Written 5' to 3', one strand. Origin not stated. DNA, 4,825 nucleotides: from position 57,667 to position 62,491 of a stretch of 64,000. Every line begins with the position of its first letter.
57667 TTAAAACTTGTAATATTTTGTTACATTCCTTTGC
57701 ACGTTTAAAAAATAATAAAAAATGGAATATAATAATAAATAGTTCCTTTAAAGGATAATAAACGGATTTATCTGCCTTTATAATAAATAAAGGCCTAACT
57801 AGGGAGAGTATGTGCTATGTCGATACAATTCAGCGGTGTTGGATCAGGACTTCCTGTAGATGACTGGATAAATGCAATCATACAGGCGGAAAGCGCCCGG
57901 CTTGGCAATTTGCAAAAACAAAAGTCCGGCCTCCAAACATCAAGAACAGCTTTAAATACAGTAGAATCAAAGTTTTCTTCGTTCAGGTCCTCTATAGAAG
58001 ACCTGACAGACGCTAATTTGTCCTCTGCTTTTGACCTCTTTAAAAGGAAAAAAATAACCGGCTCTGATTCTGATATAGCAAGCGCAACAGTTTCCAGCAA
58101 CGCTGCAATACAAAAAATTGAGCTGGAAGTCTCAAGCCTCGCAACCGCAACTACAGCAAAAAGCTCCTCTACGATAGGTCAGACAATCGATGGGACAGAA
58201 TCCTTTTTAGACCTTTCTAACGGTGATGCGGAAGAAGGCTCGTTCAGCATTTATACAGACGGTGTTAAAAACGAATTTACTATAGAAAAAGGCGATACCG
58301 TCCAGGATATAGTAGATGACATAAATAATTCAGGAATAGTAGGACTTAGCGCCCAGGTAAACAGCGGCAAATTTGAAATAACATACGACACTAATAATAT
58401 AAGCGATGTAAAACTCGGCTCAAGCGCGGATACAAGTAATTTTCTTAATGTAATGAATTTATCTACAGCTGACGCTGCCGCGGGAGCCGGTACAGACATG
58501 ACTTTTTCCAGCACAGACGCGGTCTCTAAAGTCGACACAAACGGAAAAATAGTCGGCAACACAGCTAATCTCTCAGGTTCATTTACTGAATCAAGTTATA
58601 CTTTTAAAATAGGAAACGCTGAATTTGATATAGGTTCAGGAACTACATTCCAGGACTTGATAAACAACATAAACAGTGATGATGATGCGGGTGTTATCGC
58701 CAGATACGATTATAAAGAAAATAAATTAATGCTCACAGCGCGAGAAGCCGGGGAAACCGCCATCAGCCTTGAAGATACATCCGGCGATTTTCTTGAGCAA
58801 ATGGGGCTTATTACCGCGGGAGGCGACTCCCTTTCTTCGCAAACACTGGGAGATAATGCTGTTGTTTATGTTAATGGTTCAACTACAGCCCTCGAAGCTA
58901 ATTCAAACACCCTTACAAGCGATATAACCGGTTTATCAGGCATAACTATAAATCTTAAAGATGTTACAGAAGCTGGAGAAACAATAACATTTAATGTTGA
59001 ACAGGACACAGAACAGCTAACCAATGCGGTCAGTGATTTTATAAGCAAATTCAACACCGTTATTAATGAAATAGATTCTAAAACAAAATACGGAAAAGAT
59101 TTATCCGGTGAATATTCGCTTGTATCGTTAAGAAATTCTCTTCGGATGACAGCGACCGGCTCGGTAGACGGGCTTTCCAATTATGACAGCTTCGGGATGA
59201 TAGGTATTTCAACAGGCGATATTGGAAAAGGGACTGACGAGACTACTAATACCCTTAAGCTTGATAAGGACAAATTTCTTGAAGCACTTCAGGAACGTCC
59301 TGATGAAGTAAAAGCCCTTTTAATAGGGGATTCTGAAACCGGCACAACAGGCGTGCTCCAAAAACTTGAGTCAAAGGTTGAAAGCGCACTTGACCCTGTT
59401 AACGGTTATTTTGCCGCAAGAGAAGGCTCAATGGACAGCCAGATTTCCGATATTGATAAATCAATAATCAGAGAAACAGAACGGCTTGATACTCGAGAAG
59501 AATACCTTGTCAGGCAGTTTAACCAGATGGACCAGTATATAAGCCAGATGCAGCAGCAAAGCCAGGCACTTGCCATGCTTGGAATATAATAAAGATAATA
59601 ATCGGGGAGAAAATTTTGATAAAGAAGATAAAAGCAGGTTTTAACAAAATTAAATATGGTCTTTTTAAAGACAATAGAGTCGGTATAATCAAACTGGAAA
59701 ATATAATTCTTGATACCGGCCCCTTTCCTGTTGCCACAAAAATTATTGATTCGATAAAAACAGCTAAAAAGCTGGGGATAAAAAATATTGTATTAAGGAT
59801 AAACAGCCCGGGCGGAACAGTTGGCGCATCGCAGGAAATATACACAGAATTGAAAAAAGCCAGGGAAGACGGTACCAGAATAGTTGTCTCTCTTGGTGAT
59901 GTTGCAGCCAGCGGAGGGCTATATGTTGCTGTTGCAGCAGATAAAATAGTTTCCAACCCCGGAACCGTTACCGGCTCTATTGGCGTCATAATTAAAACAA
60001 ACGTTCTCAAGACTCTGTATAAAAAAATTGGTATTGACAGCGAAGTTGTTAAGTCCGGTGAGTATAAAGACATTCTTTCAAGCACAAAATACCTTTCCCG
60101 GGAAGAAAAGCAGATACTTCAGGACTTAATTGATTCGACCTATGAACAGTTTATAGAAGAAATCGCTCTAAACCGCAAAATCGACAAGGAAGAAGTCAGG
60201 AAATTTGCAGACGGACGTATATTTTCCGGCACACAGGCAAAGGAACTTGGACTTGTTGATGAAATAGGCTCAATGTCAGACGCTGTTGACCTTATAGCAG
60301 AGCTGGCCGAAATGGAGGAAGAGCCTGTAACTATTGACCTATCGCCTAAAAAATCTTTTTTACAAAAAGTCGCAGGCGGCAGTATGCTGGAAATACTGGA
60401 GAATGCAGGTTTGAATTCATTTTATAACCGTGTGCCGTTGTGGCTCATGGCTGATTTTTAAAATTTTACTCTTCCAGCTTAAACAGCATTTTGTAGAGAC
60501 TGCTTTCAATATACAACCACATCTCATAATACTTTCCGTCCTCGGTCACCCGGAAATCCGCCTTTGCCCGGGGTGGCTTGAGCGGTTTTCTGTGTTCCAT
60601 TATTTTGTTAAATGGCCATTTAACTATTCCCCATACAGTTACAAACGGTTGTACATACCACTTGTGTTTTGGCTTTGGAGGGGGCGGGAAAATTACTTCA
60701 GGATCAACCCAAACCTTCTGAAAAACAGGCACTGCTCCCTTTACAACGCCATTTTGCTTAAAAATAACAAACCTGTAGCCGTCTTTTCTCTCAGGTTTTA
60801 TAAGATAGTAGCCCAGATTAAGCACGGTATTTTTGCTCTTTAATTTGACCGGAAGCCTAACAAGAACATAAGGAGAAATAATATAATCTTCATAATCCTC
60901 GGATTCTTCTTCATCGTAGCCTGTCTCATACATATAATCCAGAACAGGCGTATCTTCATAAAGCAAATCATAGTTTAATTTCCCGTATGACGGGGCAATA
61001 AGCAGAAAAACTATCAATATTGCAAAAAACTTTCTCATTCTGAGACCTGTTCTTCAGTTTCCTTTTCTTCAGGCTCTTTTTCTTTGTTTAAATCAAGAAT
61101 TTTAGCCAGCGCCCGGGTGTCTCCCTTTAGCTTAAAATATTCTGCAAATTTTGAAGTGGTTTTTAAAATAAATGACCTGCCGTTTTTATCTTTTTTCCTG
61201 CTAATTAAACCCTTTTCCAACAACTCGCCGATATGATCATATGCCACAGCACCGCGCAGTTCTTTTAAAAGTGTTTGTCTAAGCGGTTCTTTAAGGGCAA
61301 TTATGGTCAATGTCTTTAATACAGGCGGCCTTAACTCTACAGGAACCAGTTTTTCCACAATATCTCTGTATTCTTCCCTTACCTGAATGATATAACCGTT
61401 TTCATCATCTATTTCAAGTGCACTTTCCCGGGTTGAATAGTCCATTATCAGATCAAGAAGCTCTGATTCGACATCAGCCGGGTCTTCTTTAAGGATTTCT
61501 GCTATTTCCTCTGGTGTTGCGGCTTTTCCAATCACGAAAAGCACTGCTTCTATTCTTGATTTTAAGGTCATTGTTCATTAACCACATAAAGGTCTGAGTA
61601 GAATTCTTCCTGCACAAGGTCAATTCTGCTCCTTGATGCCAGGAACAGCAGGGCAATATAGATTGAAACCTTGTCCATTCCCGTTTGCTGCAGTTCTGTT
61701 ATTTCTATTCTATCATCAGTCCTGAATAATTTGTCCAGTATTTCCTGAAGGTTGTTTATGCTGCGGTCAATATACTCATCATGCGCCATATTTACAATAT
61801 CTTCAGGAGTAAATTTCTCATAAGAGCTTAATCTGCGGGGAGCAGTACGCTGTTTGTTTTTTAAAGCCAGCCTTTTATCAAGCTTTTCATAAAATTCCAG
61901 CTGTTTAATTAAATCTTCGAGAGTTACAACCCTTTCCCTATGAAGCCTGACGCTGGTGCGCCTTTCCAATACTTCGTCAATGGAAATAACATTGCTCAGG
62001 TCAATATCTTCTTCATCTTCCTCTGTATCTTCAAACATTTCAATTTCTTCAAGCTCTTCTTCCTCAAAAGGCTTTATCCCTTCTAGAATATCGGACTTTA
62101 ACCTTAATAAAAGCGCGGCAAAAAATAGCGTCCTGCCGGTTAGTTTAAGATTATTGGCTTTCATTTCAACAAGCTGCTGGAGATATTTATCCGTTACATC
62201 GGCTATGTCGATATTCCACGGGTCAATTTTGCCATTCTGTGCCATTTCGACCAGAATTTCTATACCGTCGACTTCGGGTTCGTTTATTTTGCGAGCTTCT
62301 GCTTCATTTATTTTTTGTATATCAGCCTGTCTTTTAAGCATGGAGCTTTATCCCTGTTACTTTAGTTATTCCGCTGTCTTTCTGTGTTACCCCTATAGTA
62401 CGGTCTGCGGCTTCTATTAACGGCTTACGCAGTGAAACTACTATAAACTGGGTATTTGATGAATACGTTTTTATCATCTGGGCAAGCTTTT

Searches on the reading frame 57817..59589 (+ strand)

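Call 32: search_protein_families(library=pfam, proteins=[window:57817-59589:+], max_evalue=0.01)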
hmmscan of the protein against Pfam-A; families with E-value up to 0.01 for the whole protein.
window:57817-59589:+ (590 aa): 2 families
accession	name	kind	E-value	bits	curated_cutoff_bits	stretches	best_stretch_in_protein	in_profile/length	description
PF07195.17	FliD_C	-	4.6e-41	141.2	25.4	1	345-580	1-236/236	Flagellar hook-associated protein 2 C-terminus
PF02465.23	FliD_N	-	1.3e-17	64.6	24.8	1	10-111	1-96/97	Flagellar hook-associated protein 2 N-terminus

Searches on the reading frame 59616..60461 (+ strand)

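Call 32: search_protein_families(library=pfam, proteins=[window:59616-60461:+], max_evalue=0.01)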
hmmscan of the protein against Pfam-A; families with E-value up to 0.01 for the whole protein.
window:59616-60461:+ (281 aa): 4 families
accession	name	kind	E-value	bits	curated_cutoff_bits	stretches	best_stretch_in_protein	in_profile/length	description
PF01343.23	Peptidase_S49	-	8.5e-51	172.4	24.9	1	82-233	2-153/154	Peptidase family S49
PF25145.1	NfeD1b_N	-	1.7e-10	41.3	40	1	45-125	21-98/189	NfeD1b, N-terminal domain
PF00574.28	CLP_protease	-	8.1e-09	36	20.2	1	40-110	30-98/182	Clp protease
PF01972.22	SDH_protease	-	5.3e-07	29.4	31.3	1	43-138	81-175/286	ClpP-like SDH-type serine proteinase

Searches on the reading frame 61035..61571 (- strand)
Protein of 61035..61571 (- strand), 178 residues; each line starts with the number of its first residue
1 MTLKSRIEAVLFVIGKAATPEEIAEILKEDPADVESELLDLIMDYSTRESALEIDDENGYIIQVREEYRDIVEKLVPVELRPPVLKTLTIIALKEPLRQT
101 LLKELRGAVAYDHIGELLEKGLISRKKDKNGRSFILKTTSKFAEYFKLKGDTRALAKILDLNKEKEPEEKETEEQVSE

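Call 32: search_protein_families(library=pfam, proteins=[window:61035-61571:-], max_evalue=0.01)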
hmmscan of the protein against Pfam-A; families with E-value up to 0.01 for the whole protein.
window:61035-61571:- (178 aa): 1 family
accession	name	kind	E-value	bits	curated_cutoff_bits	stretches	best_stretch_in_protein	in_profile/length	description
PF04079.22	SMC_ScpB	-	1e-33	116.7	27.4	1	6-150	2-153/160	Segregation and condensation complex subunit ScpB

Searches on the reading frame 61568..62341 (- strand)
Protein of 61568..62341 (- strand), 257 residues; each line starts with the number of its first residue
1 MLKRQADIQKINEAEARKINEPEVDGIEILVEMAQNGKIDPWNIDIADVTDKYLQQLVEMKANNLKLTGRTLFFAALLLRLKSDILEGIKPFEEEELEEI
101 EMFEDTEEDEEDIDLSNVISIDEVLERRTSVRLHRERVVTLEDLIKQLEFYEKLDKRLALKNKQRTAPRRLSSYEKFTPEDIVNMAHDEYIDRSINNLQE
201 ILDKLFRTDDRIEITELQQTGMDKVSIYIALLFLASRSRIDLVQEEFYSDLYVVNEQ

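Call 32: search_protein_families(library=pfam, proteins=[window:61568-62341:-], max_evalue=0.01)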
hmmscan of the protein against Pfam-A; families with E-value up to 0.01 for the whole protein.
window:61568-62341:- (257 aa): 1 family
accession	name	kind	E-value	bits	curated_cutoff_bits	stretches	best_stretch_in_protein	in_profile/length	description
PF02616.19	SMC_ScpA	-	1.7e-20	74.5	24.6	1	33-253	1-229/232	Segregation and condensation protein ScpA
